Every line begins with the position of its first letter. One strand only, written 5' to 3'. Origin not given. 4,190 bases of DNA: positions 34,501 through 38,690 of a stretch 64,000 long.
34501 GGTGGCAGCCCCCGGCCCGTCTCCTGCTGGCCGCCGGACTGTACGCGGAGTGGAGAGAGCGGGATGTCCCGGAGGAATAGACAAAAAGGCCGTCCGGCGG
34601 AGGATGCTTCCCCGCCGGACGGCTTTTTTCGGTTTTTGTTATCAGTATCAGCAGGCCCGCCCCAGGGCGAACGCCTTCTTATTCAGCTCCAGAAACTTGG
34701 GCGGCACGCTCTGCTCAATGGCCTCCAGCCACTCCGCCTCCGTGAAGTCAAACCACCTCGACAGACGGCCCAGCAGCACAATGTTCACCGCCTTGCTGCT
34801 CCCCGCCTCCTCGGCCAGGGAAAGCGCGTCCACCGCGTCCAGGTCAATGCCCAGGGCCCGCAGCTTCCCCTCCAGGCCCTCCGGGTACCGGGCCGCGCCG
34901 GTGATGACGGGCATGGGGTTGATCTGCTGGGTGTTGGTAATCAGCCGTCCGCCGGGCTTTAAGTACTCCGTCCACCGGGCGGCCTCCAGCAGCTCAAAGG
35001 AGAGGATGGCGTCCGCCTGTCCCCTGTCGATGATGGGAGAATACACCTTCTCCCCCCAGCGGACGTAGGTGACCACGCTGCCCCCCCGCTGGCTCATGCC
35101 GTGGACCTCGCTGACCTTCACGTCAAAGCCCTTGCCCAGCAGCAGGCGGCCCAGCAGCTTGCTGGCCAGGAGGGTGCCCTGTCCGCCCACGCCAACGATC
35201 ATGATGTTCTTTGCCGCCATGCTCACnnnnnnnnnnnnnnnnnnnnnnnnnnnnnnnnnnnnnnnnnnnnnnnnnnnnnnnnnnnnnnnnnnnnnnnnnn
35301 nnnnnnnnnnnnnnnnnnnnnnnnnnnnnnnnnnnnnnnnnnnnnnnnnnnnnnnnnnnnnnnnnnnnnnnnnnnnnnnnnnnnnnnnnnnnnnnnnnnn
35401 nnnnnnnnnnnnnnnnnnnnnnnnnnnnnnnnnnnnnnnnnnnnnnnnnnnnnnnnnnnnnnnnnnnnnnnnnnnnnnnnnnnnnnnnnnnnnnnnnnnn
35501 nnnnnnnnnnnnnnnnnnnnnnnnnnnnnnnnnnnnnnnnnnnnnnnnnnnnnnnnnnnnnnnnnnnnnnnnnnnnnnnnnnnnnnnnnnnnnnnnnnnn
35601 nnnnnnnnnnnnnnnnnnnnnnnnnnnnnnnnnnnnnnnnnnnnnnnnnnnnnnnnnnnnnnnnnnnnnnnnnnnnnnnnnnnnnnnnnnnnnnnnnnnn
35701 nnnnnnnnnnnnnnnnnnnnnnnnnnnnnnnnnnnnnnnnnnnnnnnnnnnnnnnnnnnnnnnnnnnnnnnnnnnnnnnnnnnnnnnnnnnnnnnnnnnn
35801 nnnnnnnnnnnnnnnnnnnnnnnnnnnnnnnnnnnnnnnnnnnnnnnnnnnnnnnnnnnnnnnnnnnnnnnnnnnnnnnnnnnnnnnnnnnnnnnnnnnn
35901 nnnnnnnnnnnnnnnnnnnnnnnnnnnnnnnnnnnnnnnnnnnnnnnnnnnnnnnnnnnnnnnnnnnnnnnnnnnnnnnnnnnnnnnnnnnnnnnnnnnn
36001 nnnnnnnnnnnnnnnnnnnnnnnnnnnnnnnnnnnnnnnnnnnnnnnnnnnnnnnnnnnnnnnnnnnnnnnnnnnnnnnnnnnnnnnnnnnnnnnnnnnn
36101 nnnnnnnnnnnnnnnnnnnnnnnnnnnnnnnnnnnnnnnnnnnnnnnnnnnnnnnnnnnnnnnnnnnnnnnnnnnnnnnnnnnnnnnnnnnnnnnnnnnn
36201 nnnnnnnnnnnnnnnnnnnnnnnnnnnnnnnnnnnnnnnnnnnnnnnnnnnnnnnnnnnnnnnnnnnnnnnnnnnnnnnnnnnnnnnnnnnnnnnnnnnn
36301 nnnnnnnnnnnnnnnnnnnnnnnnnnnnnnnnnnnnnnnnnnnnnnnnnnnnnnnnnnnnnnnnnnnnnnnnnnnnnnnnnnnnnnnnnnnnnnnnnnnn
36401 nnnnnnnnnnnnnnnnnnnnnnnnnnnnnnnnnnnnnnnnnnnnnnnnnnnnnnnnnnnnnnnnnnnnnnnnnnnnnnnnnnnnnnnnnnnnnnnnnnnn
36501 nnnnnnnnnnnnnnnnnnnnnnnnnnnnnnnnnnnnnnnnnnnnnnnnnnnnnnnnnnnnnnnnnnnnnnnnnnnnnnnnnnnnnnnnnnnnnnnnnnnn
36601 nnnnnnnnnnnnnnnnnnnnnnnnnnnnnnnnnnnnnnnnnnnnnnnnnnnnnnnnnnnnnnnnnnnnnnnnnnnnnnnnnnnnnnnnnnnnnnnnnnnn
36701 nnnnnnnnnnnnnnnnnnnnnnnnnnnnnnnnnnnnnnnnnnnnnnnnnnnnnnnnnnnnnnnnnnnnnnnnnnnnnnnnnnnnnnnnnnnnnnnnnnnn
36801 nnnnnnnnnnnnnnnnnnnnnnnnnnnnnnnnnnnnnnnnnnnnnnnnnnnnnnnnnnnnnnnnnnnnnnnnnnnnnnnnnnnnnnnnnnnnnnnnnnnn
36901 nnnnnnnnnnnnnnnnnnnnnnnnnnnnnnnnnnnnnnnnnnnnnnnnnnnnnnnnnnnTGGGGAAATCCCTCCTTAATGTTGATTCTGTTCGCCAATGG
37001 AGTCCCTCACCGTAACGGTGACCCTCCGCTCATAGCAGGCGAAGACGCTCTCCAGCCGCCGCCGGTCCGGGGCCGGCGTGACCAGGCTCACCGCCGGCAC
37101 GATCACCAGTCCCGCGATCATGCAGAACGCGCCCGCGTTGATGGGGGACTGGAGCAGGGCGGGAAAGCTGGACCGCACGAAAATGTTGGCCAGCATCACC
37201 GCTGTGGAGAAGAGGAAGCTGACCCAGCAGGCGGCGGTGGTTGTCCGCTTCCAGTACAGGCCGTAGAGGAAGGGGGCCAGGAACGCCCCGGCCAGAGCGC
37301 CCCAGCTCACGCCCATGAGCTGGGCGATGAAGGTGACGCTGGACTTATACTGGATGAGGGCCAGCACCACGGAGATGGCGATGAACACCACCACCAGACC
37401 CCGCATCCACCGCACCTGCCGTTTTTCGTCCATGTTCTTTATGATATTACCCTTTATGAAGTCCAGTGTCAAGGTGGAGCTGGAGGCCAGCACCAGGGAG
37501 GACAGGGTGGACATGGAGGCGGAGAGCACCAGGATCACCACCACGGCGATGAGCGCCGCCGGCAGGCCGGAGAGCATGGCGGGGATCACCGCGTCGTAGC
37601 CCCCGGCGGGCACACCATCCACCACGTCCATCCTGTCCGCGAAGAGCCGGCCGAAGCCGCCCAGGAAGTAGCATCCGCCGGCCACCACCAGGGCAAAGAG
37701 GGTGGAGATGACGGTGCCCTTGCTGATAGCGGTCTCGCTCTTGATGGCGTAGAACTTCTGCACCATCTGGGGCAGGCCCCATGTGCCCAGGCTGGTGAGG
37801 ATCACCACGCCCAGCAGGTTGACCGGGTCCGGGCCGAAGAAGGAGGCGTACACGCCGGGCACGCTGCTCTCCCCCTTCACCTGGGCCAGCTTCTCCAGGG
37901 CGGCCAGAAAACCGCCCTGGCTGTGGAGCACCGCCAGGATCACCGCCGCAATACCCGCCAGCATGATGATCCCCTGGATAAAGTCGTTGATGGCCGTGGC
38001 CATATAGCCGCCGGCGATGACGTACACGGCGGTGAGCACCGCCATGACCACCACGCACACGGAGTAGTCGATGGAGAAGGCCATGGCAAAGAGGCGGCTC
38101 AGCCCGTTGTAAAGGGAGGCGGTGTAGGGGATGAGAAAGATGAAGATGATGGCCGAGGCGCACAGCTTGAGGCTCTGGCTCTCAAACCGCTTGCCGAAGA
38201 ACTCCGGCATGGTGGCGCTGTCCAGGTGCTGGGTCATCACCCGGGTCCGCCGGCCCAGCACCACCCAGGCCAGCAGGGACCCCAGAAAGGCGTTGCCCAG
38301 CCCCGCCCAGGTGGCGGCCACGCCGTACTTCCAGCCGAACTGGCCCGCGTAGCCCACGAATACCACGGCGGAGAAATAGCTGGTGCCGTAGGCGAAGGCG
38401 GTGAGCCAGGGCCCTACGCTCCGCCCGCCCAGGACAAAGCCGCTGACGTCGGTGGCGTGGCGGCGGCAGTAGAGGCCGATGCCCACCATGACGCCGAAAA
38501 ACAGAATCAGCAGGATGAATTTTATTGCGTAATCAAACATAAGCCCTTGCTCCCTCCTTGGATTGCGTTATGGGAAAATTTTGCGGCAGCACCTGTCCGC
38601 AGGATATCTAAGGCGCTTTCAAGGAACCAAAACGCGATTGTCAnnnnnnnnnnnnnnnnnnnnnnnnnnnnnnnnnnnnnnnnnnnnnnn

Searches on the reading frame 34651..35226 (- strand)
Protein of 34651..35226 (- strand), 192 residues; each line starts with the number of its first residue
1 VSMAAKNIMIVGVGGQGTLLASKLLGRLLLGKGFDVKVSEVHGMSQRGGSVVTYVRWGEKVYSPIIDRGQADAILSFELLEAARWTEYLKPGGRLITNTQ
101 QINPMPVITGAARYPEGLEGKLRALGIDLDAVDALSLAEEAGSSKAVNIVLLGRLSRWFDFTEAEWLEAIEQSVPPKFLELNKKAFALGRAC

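Call 7: search_protein_families(library=pfam, proteins=[window:34651-35226:-], max_evalue=0.001)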
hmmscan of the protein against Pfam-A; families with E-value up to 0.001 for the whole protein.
window:34651-35226:- (192 aa): 1 family
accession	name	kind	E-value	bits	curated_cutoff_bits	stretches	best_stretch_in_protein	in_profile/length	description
PF01558.24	POR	-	2.7e-37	129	27.4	1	14-190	1-172/173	Pyruvate ferredoxin/flavodoxin oxidoreductase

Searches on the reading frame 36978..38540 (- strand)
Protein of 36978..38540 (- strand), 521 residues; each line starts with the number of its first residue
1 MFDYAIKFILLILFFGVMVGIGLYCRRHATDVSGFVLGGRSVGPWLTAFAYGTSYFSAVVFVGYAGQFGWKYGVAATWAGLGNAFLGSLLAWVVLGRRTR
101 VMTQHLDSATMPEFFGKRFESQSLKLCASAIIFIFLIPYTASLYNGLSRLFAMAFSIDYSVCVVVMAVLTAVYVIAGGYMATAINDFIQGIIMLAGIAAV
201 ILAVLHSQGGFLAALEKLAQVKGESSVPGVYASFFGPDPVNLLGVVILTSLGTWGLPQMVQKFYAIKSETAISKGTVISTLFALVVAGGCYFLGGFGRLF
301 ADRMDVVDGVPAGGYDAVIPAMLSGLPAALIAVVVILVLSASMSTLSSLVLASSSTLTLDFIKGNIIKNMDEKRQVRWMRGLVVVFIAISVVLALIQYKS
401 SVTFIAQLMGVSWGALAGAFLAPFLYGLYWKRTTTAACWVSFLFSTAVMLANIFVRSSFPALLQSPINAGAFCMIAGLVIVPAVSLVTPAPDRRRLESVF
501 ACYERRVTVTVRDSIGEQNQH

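Call 7: search_protein_families(library=pfam, proteins=[window:36978-38540:-], max_evalue=0.001)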
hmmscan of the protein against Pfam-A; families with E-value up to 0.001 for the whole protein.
window:36978-38540:- (521 aa): 1 family
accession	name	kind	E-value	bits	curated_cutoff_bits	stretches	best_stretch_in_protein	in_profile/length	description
PF00474.23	SSF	-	3.4e-57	194.6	22.8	1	35-436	1-397/406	Sodium:solute symporter family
